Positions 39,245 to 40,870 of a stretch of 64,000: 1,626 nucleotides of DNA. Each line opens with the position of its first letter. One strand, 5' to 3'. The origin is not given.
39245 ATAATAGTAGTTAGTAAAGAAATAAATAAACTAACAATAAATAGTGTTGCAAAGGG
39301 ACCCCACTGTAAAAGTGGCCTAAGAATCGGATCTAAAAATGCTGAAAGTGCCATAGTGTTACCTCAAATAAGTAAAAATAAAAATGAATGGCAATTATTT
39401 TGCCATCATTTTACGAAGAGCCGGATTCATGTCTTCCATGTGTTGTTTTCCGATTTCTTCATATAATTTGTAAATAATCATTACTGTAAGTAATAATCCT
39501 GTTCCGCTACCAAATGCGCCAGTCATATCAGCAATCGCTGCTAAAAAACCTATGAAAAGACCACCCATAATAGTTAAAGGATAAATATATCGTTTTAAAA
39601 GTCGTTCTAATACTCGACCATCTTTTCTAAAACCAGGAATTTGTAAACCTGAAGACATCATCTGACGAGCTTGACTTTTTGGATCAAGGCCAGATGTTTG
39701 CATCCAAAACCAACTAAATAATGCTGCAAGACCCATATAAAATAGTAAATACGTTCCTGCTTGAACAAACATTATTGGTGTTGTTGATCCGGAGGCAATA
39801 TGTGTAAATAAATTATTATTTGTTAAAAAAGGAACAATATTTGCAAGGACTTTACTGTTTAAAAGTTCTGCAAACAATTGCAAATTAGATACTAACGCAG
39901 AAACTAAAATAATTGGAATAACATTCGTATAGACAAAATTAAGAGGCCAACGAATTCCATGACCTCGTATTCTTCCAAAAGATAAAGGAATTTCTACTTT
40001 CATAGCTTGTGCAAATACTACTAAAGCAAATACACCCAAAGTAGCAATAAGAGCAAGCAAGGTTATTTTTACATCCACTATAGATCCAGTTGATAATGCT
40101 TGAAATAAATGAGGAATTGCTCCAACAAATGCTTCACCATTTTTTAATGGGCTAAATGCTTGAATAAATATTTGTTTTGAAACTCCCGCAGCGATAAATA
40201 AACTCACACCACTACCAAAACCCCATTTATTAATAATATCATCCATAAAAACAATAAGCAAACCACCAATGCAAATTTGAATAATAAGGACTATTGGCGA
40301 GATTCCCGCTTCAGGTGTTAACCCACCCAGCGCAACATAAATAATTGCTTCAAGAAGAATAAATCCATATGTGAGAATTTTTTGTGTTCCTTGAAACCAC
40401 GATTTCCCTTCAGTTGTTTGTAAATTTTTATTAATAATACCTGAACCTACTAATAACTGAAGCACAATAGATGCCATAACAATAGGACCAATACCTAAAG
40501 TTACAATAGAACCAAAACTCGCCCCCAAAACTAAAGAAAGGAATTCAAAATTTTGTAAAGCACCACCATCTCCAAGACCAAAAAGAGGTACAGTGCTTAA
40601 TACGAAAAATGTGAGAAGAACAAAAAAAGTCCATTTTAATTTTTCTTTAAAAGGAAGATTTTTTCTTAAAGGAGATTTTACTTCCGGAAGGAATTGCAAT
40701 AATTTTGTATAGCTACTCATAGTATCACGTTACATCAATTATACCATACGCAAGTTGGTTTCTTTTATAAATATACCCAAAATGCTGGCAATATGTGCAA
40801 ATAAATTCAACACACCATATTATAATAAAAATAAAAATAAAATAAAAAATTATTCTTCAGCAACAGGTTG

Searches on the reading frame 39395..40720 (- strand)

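Call 76: search_protein_families(library=pfam, proteins=[window:39395-40720:-], max_evalue=0.001)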
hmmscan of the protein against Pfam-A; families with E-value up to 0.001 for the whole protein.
window:39395-40720:- (441 aa): 2 families
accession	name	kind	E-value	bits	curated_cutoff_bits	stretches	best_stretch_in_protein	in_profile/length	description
PF00344.25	SecY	-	1e-64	219.3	32.2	1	71-420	1-306/306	SecY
PF10559.14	Plug_translocon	-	0.00013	22.1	22.1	1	37-70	2-35/35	Plug domain of Sec61p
